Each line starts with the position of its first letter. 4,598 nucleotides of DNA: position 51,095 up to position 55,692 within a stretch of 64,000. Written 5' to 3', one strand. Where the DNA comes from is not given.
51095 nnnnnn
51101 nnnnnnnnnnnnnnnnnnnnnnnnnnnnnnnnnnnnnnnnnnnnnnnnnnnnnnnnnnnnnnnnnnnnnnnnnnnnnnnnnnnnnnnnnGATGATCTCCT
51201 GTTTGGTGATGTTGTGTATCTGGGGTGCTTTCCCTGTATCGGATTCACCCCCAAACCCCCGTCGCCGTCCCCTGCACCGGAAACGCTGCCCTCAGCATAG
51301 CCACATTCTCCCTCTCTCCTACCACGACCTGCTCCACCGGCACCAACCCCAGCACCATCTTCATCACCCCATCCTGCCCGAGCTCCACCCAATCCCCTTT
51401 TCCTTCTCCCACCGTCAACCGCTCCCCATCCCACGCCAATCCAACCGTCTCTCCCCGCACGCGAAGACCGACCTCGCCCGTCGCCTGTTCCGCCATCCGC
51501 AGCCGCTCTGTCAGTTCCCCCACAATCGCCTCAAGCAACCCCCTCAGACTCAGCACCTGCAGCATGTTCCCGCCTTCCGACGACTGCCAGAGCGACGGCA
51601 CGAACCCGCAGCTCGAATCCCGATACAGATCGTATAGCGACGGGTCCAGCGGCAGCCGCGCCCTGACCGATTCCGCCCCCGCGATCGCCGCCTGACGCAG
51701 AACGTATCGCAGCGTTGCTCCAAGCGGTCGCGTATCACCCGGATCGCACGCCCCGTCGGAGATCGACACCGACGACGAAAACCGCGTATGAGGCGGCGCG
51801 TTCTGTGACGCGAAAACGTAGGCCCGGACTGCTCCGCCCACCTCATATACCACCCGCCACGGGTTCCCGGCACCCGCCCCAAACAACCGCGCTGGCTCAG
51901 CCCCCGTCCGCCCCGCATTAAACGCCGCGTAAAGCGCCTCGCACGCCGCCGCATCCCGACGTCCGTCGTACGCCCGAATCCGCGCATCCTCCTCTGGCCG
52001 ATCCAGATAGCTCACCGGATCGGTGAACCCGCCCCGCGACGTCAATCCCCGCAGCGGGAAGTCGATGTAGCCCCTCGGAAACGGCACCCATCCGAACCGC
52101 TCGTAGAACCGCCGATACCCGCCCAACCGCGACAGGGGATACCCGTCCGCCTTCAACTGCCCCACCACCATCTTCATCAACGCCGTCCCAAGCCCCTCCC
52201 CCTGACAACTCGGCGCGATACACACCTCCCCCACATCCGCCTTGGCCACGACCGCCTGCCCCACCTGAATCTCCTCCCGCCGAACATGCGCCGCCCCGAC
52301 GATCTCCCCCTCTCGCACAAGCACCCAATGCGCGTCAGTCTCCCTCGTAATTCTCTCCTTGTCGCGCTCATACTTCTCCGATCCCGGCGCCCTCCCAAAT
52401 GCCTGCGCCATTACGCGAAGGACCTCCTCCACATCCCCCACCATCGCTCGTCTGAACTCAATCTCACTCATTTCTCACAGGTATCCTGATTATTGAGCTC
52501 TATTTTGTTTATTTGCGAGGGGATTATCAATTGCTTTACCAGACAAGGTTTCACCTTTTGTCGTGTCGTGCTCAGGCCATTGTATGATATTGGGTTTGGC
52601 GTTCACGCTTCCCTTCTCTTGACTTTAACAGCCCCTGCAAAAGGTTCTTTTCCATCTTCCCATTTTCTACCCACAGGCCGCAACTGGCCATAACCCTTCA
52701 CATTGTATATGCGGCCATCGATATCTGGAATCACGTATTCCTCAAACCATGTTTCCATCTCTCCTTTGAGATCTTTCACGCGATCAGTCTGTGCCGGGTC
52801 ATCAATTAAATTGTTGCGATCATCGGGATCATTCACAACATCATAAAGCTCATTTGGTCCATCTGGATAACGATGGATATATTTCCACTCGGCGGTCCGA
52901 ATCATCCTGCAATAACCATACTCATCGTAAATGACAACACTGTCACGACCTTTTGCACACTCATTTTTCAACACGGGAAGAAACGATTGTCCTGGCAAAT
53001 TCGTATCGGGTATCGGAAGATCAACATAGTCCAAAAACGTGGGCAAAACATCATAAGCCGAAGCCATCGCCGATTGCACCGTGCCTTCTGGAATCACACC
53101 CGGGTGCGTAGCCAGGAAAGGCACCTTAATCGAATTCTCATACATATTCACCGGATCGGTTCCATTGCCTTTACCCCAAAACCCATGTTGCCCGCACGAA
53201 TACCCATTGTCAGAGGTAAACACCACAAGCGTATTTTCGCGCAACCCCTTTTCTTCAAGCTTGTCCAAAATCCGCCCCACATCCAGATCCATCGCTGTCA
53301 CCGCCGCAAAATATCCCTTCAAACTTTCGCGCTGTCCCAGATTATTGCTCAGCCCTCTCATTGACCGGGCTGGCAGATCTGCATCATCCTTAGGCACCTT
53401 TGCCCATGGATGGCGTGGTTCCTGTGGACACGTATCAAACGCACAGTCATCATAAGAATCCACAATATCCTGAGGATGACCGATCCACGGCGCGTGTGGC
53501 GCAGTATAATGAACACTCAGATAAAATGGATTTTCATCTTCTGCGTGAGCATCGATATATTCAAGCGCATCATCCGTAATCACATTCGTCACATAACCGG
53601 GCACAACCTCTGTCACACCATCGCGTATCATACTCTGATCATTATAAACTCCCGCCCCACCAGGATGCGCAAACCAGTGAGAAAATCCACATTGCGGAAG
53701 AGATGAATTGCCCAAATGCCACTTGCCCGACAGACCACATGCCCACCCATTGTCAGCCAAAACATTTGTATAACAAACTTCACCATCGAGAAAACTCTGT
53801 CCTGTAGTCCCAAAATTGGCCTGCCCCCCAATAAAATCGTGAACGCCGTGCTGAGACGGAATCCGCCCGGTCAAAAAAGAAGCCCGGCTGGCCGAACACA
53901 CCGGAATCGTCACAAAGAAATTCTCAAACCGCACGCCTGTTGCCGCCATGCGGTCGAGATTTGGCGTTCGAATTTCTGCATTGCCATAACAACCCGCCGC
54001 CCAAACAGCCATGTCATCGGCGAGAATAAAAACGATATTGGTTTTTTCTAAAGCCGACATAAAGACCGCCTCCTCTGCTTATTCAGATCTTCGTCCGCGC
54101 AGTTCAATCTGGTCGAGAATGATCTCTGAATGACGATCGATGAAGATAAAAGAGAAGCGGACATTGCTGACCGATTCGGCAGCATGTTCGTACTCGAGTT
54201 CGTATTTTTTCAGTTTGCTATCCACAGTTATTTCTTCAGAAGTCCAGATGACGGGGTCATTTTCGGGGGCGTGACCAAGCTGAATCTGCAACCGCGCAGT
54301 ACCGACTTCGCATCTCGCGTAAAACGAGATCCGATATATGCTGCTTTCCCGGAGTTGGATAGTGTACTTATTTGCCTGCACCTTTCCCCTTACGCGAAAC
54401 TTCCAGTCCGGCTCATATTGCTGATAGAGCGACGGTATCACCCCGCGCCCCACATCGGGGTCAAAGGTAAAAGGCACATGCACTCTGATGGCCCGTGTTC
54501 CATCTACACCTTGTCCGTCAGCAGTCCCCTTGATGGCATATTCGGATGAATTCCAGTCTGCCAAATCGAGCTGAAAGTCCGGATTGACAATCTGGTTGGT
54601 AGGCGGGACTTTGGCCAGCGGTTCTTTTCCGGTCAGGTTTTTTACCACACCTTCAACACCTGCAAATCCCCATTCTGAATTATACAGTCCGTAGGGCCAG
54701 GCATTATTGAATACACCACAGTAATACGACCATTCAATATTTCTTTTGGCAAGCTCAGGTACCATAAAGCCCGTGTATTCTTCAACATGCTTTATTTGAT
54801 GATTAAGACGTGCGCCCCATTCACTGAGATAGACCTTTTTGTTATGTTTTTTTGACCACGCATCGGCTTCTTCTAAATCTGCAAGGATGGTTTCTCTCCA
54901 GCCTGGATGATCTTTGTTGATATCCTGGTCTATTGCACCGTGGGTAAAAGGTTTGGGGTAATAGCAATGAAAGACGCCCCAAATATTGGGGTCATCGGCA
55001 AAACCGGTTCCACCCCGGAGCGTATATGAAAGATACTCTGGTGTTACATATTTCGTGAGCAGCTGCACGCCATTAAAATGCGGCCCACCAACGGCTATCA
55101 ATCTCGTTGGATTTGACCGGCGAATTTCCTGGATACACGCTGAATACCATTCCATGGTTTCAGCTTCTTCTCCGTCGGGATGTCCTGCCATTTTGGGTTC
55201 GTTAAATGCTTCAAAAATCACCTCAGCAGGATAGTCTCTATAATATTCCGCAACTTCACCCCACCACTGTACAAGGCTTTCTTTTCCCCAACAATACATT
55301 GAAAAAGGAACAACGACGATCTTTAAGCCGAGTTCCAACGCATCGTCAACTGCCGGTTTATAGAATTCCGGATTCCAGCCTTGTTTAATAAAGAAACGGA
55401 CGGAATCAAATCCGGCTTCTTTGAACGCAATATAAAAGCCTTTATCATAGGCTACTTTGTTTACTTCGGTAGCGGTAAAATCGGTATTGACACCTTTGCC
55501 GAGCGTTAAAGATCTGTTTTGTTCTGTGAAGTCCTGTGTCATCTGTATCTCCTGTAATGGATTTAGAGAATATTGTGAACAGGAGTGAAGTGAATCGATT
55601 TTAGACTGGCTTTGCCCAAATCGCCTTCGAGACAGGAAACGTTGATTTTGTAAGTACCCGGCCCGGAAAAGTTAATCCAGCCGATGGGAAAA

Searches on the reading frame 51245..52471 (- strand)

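Call 7: search_protein_families(library=pfam, proteins=[window:51245-52471:-], max_evalue=0.001)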
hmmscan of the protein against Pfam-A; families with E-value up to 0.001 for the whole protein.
window:51245-52471:- (408 aa): 4 families
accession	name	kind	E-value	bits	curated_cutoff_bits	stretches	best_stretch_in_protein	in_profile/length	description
PF13527.13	Acetyltransf_9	-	1.2e-17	64.5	25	1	6-128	2-124/127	Acetyltransferase (GNAT) domain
PF13508.13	Acetyltransf_7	-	6.9e-11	42.8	27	1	46-129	3-83/84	Acetyltransferase (GNAT) domain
PF00583.31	Acetyltransf_1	-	1.6e-08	35.3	20.7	1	29-128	16-116/116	Acetyltransferase (GNAT) family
PF13673.13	Acetyltransf_10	-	5.5e-08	33.3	23.6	1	35-129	20-108/128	Acetyltransferase (GNAT) domain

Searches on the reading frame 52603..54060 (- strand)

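Call 7: search_protein_families(library=pfam, proteins=[window:52603-54060:-], max_evalue=0.001)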
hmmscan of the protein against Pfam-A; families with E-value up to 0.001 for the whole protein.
window:52603-54060:- (485 aa): 3 families
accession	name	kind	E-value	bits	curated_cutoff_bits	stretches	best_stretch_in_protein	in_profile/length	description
PF00884.28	Sulfatase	-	6e-50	170.7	25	1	8-347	2-300/301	Sulfatase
PF16347.10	SGSH_C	-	1.3e-20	74.5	29.3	1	304-437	9-150/154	N-sulphoglucosamine sulphohydrolase, C-terminal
PF01663.27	Phosphodiest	-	2e-10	41.2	23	1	31-288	19-222/342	Type I phosphodiesterase / nucleotide pyrophosphatase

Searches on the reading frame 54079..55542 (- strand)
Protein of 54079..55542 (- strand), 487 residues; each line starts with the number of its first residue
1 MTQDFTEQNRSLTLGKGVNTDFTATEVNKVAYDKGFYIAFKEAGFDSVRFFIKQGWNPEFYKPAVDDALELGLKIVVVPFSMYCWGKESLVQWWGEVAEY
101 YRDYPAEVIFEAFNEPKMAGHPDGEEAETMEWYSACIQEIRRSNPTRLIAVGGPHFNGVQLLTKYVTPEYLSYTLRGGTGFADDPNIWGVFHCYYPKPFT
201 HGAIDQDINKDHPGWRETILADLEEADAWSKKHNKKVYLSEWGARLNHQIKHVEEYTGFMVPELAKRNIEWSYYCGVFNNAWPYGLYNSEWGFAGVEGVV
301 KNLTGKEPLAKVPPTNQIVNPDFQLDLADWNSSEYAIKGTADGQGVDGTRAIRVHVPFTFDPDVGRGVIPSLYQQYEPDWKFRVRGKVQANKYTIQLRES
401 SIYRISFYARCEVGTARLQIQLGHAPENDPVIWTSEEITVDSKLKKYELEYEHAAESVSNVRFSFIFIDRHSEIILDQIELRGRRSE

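Call 7: search_protein_families(library=pfam, proteins=[window:54079-55542:-], max_evalue=0.001)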
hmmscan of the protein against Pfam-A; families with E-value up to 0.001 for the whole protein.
window:54079-55542:- (487 aa): 2 families
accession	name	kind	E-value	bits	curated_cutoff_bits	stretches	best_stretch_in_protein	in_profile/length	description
PF00150.24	Cellulase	-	6.1e-19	69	23.5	1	88-275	103-267/272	Cellulase (glycosyl hydrolase family 5)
PF02018.23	CBM_4_9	-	2.4e-06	28.4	25.9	1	387-465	49-129/136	Carbohydrate binding domain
